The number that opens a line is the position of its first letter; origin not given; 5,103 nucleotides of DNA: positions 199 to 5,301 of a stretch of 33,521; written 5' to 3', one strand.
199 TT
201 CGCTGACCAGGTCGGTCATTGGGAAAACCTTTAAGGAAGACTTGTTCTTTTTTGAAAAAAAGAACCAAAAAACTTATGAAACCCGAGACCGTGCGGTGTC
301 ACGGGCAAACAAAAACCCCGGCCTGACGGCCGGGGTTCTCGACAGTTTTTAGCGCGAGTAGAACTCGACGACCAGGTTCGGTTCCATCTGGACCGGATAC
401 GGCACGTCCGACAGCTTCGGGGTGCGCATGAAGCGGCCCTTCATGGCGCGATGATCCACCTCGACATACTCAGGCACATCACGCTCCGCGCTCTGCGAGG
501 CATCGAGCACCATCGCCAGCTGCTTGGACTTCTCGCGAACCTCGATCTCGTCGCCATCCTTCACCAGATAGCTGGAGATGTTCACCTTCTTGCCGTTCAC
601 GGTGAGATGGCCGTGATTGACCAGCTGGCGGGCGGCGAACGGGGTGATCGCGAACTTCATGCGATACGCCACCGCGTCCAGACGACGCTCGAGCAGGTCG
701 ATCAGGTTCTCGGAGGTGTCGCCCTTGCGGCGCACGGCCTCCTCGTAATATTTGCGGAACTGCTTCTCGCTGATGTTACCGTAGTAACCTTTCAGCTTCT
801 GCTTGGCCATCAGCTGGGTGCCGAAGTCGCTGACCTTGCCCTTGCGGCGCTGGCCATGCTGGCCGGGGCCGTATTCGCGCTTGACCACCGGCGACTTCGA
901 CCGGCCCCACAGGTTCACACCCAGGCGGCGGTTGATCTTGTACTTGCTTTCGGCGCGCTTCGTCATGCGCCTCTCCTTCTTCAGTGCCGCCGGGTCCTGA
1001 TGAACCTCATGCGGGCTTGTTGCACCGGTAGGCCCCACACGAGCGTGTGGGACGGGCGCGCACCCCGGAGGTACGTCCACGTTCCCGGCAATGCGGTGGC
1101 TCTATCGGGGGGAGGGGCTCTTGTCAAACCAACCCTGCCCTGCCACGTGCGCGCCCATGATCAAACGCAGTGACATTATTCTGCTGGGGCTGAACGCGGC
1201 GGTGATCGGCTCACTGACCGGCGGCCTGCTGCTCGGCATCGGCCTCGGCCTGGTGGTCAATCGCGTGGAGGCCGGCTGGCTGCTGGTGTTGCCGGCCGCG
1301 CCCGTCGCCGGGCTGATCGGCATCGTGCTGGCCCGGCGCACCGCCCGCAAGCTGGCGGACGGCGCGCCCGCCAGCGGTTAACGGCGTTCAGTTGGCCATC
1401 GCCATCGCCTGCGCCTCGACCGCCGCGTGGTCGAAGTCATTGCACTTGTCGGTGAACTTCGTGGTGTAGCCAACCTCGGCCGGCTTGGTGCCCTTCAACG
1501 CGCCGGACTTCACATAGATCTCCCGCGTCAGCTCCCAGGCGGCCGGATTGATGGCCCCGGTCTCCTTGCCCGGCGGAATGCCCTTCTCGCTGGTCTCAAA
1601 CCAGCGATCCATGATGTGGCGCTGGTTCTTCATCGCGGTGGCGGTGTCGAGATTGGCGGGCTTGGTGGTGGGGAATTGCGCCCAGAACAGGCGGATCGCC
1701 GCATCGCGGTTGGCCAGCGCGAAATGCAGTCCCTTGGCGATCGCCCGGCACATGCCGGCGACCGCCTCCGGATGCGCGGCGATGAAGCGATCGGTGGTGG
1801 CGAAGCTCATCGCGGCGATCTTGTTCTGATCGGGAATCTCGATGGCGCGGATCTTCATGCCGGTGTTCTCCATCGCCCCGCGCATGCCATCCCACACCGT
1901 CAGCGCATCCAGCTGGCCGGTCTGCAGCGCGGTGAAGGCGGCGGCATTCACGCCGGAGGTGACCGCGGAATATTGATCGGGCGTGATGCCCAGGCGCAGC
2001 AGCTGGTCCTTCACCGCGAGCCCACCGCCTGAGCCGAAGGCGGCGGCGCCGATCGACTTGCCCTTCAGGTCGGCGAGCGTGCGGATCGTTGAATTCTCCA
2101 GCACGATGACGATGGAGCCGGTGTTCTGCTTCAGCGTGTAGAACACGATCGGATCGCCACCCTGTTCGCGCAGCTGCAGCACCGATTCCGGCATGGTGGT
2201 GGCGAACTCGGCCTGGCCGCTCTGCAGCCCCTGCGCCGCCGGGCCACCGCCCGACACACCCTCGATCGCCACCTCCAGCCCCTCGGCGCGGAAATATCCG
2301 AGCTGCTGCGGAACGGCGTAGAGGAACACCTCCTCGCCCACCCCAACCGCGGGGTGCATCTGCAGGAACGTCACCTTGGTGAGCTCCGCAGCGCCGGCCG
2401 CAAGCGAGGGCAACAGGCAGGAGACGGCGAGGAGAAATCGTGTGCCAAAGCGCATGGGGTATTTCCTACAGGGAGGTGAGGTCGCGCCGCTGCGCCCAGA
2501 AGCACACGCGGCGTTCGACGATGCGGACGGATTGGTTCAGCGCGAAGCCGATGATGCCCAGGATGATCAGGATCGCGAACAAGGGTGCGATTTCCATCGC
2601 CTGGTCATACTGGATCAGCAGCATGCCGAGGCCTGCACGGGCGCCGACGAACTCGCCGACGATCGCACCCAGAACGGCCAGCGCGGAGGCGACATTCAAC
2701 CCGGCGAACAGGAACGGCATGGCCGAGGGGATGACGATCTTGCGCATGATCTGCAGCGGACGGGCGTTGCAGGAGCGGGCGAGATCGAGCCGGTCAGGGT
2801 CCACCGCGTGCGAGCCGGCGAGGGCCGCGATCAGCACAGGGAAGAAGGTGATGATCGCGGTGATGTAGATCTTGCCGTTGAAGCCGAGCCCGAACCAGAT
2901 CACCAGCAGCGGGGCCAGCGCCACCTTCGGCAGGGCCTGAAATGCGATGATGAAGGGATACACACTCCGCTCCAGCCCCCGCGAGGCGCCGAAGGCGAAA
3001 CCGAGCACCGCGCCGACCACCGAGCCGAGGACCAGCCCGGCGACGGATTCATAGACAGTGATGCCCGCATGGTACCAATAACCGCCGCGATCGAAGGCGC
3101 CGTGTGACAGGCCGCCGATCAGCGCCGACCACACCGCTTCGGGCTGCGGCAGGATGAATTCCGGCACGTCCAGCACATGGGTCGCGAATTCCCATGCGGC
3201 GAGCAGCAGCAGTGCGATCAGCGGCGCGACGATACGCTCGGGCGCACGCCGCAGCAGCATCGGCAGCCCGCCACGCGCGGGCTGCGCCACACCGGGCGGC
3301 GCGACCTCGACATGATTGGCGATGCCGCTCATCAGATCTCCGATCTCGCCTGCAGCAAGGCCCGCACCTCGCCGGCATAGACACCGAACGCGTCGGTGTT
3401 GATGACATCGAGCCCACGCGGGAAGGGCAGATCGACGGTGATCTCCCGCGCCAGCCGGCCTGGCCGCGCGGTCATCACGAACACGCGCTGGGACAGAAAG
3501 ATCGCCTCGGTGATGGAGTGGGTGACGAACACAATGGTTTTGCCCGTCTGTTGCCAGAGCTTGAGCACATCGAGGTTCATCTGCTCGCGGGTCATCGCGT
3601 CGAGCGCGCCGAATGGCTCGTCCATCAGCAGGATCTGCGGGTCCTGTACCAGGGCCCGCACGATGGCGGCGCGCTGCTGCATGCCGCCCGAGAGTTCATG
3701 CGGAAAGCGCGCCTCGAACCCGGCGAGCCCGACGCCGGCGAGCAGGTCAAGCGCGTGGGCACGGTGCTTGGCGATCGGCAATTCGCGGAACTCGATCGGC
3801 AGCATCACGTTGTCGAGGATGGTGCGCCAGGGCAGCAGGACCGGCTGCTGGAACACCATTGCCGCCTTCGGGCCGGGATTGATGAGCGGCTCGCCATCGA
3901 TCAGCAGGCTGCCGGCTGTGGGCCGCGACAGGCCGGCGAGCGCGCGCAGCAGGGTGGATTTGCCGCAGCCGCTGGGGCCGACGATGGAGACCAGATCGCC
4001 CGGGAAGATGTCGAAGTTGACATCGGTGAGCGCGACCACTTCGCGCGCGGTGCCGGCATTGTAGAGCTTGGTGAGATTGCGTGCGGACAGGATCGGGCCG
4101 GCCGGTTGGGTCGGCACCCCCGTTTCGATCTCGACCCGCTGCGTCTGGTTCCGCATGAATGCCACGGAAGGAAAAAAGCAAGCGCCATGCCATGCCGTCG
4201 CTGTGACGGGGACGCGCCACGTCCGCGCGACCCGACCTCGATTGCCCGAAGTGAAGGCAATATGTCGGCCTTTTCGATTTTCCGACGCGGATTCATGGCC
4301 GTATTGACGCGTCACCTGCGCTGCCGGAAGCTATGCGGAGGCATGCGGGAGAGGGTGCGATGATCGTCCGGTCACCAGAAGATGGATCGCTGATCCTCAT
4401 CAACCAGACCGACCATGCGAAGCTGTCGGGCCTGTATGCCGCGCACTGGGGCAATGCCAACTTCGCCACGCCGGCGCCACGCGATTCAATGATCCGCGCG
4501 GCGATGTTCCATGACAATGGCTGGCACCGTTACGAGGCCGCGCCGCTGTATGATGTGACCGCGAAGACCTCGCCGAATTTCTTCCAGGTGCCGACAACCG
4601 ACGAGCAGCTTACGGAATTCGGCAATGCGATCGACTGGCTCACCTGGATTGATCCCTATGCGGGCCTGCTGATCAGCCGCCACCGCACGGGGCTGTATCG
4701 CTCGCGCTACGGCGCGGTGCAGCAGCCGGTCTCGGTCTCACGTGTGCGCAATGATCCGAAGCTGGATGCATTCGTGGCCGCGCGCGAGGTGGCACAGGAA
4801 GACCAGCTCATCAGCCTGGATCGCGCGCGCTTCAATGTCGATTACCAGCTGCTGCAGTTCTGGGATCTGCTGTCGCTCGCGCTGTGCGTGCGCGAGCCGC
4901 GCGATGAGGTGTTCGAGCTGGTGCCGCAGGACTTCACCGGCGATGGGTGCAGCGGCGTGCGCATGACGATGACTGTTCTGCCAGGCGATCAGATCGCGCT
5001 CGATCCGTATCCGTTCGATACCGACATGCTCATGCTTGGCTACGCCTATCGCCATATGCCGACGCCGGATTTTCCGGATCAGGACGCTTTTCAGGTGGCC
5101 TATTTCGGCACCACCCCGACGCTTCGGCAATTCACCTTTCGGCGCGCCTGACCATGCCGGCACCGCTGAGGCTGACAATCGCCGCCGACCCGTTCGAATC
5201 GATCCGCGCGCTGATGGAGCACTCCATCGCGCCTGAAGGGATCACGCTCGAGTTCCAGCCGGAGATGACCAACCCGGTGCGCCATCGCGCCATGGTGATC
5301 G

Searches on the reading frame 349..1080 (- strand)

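Call 31: search_protein_families(library=pfam, proteins=[window:349-1080:-])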
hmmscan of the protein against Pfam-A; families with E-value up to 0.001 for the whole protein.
window:349-1080:- (243 aa): 2 families
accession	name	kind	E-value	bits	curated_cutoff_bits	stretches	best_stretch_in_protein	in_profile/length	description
PF00163.24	Ribosomal_S4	-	1.2e-26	93.6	23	1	44-131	4-95/95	Ribosomal protein S4/S9 N-terminal domain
PF01479.30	S4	-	5.2e-17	61.7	22.8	1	132-179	1-48/48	S4 domain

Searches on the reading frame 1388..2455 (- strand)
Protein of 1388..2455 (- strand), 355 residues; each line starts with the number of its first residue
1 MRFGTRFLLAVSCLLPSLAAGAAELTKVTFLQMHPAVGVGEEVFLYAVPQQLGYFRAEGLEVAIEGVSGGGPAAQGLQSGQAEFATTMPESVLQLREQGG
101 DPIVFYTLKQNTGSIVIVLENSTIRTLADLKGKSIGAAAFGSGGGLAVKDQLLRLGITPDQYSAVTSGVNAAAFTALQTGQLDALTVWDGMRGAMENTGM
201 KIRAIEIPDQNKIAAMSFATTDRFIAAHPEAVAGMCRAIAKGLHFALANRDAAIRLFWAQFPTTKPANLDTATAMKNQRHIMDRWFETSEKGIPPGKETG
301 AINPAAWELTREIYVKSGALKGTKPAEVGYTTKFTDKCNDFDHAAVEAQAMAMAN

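Call 31: search_protein_families(library=pfam, proteins=[window:1388-2455:-])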
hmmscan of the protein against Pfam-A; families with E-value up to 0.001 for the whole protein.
window:1388-2455:- (355 aa): 3 families
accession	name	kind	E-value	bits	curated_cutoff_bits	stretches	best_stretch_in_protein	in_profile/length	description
PF09084.16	NMT1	-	2.3e-31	109.8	20.5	1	48-253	9-216/216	NMT1/THI5 like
PF12974.12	Phosphonate-bd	-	5.4e-15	55.9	27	1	70-240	39-210/242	ABC transporter, phosphonate, periplasmic substrate-binding protein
PF16868.10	NMT1_3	-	5.5e-05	23.4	27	1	108-191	88-170/289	NMT1-like family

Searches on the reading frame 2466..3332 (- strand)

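Call 55: search_protein_families(library=pfam, proteins=[window:2466-3332:-], max_evalue=0.01)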
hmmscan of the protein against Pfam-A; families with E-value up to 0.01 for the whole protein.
window:2466-3332:- (288 aa): 1 family
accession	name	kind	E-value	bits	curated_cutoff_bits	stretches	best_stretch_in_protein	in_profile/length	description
PF00528.27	BPD_transp_1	-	3.1e-27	95.9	26.4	1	104-276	2-182/184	Binding-protein-dependent transport system inner membrane component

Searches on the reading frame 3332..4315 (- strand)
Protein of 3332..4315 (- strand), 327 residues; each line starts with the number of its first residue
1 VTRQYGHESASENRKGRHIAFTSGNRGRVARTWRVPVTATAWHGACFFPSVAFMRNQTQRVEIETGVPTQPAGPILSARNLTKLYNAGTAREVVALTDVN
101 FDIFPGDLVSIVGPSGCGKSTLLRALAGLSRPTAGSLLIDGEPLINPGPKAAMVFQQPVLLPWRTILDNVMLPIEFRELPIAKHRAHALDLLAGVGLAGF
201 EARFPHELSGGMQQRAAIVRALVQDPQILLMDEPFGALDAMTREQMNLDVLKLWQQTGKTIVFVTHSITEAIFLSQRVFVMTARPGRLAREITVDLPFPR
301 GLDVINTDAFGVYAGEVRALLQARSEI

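Call 31: search_protein_families(library=pfam, proteins=[window:3332-4315:-])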
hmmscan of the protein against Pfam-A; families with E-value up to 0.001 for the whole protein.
window:3332-4315:- (327 aa): 5 families
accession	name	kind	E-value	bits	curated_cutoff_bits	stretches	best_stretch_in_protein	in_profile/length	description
PF00005.33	ABC_tran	-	2.1e-33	116.2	25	1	96-235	1-136/137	ABC transporter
PF13304.12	AAA_21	-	1.2e-07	32.6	27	0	109-131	2-24/304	AAA domain, putative AbiEii toxin, Type IV TA system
PF09818.15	ABC_ATPase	-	1.7e-05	24.4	23.2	0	208-275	158-225/283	P-loop domain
PF13191.12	AAA_16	-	0.00037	21.5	32.6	1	107-209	25-117/167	AAA ATPase domain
PF13476.12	AAA_23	-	0.00091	20.3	27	0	99-127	13-40/201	AAA domain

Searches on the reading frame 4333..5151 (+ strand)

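Call 55: search_protein_families(library=pfam, proteins=[window:4333-5151:+], max_evalue=0.01)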
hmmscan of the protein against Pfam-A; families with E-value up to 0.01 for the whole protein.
window:4333-5151:+ (272 aa): 1 family
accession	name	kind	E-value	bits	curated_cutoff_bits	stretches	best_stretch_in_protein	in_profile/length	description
PF13030.11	DUF3891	-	6.9e-41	140.9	24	1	10-242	1-217/219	Protein of unknown function (DUF3891)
